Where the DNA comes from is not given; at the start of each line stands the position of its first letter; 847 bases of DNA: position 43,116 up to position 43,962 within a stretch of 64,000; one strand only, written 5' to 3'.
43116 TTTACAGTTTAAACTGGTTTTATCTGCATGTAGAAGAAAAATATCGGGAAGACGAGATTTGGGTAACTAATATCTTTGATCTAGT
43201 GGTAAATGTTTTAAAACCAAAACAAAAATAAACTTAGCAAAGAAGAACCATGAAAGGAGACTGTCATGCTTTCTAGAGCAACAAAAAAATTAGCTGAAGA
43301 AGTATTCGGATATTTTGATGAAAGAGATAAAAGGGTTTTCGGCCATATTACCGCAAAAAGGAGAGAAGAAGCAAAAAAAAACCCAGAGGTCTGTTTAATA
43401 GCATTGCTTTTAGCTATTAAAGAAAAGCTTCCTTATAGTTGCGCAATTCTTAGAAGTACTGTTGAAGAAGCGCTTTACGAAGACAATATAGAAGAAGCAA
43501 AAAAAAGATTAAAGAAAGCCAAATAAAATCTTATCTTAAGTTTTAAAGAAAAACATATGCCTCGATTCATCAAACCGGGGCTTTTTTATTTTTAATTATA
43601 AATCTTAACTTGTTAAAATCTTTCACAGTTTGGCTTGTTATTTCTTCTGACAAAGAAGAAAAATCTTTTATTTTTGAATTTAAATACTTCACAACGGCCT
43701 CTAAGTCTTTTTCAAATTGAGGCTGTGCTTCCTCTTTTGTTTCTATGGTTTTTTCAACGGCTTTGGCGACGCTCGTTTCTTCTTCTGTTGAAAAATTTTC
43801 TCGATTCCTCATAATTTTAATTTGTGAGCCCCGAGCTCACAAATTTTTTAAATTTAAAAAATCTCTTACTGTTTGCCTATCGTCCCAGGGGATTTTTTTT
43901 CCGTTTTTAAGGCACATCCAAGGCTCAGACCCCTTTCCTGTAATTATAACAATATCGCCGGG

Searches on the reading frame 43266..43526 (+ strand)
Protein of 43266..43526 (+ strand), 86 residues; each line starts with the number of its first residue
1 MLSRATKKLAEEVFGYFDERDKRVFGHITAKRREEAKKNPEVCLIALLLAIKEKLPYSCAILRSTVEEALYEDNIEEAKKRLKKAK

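Call 7: search_protein_families(library=pfam, proteins=[window:43266-43526:+], max_evalue=0.01)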
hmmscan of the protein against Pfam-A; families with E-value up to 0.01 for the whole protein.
window:43266-43526:+ (86 aa): 0 families

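Call 11: search_protein_families(library=phrogs, proteins=[window:43266-43526:+], max_evalue=0.1)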
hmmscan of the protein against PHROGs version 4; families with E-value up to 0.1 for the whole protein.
window:43266-43526:+ (86 aa): 0 families

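Call 12: search_protein_families(library=padloc, proteins=[window:43266-43526:+], max_evalue=0.1)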
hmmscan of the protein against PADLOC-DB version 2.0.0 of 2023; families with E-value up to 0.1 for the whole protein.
window:43266-43526:+ (86 aa): 0 families

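Call 13: search_protein_families(library=ncbifam, proteins=[window:43266-43526:+], max_evalue=0.01)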
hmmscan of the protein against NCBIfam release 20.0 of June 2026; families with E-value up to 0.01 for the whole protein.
window:43266-43526:+ (86 aa): 0 families

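Call 45: find_encoding_contigs(protein=window:43266-43526:+, flank=6000, max_places=6)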
Protein window:43266-43526:+ (86 aa): 4 contigs read that carry it; 4 places shown.
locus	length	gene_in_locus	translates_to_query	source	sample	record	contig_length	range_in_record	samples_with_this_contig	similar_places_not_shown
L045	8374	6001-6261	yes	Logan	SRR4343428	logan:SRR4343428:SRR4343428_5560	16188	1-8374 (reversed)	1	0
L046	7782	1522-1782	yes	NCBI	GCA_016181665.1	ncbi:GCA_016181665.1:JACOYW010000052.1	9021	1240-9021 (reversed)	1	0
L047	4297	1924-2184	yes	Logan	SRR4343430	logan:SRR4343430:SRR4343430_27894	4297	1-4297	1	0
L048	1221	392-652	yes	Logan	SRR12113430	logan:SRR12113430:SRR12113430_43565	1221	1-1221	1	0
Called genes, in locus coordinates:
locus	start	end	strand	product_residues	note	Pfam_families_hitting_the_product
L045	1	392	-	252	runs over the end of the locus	-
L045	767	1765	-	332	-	PF00268:Ribonuc_red_sm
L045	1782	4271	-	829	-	PF03477:ATP-cone, PF00317:Ribonuc_red_lgN, PF02867:Ribonuc_red_lgC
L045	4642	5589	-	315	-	PF01784:DUF34_NIF3 (faint)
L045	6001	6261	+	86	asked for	-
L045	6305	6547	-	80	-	-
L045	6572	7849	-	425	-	PF08245:Mur_ligase_M, PF02875:Mur_ligase_C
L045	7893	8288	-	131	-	PF08502:LeuA_dimer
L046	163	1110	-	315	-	PF01784:DUF34_NIF3 (faint)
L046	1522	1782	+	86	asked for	-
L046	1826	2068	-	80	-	-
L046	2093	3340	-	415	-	PF08245:Mur_ligase_M, PF02875:Mur_ligase_C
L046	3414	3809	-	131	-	PF08502:LeuA_dimer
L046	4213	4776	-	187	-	PF01330:RuvA_N, PF14520:HHH_5, PF07499:RuvA_C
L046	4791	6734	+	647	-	PF00270:DEAD (weak), PF04851:ResIII, PF17757:UvrB_inter, PF27431:UvrB_3rd, PF00271:Helicase_C, PF12344:UvrB, PF02151:UVR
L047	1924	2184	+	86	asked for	-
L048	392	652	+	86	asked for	-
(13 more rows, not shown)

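Call 67: list_cluster_members(proteins=[P0001, P0105, window:43266-43526:+, window:36643-36867:-, window:43570-43812:-, window:42983-43231:+])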
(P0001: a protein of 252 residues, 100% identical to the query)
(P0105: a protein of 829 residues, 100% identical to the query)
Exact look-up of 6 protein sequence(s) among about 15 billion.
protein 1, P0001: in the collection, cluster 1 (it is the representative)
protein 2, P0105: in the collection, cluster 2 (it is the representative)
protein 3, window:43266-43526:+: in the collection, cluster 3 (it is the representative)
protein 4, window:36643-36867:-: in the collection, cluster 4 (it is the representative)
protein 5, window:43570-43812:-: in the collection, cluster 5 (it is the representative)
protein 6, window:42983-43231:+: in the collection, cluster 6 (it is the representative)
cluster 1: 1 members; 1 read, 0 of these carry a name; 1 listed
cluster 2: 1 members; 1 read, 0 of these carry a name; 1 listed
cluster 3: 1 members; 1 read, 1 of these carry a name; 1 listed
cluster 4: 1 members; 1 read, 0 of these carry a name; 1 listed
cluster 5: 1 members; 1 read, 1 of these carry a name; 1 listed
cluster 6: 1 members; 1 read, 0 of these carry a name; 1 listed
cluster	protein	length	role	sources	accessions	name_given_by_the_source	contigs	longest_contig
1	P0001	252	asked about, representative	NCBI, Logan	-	-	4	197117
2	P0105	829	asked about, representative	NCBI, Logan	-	-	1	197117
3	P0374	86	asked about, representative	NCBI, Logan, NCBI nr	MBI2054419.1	MAG: hypothetical protein HYT36_03810 [Candidatus Staskawiczbacteria bacterium] | hypothetical protein [Candidatus Staskawiczbacteria bacterium]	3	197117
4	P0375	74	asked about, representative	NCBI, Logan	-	-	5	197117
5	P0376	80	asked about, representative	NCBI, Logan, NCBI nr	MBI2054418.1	MAG: hypothetical protein HYT36_03805 [Candidatus Staskawiczbacteria bacterium] | hypothetical protein [Candidatus Staskawiczbacteria bacterium]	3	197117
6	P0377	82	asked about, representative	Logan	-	-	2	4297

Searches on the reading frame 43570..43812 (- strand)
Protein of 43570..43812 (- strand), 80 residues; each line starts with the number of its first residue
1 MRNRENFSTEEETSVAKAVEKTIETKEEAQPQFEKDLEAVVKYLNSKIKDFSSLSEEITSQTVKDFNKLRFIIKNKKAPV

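Call 7: search_protein_families(library=pfam, proteins=[window:43570-43812:-], max_evalue=0.01)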
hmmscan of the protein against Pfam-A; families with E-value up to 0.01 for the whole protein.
window:43570-43812:- (80 aa): 2 families
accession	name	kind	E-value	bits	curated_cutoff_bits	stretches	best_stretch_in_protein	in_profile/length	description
PF08343.15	RNR_N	-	0.0048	17.3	29.4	1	26-60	12-50/82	Ribonucleotide reductase N-terminal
PF18852.6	LPD34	-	0.0058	16.7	27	1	18-68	150-197/213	Large polyvalent protein associated domain 34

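Call 11: search_protein_families(library=phrogs, proteins=[window:43570-43812:-], max_evalue=0.1)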
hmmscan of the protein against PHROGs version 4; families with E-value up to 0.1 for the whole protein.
window:43570-43812:- (80 aa): 1 family
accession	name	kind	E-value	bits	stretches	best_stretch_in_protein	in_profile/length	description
phrog_526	-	lysis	0.015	16.6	1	12-63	75-127/143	holin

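Call 12: search_protein_families(library=padloc, proteins=[window:43570-43812:-], max_evalue=0.1)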
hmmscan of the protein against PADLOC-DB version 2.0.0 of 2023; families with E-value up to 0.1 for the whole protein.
window:43570-43812:- (80 aa): 2 families
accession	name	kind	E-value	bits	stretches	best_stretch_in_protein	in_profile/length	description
PDLC03841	LeoBC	-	0.021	12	1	5-76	379-453/601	-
PDLC03206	mREase_II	-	0.037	10.5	1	16-66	243-293/434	Type II methyl-directed restriction enzyme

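Call 13: search_protein_families(library=ncbifam, proteins=[window:43570-43812:-], max_evalue=0.01)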
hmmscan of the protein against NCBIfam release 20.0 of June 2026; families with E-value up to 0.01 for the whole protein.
window:43570-43812:- (80 aa): 0 families
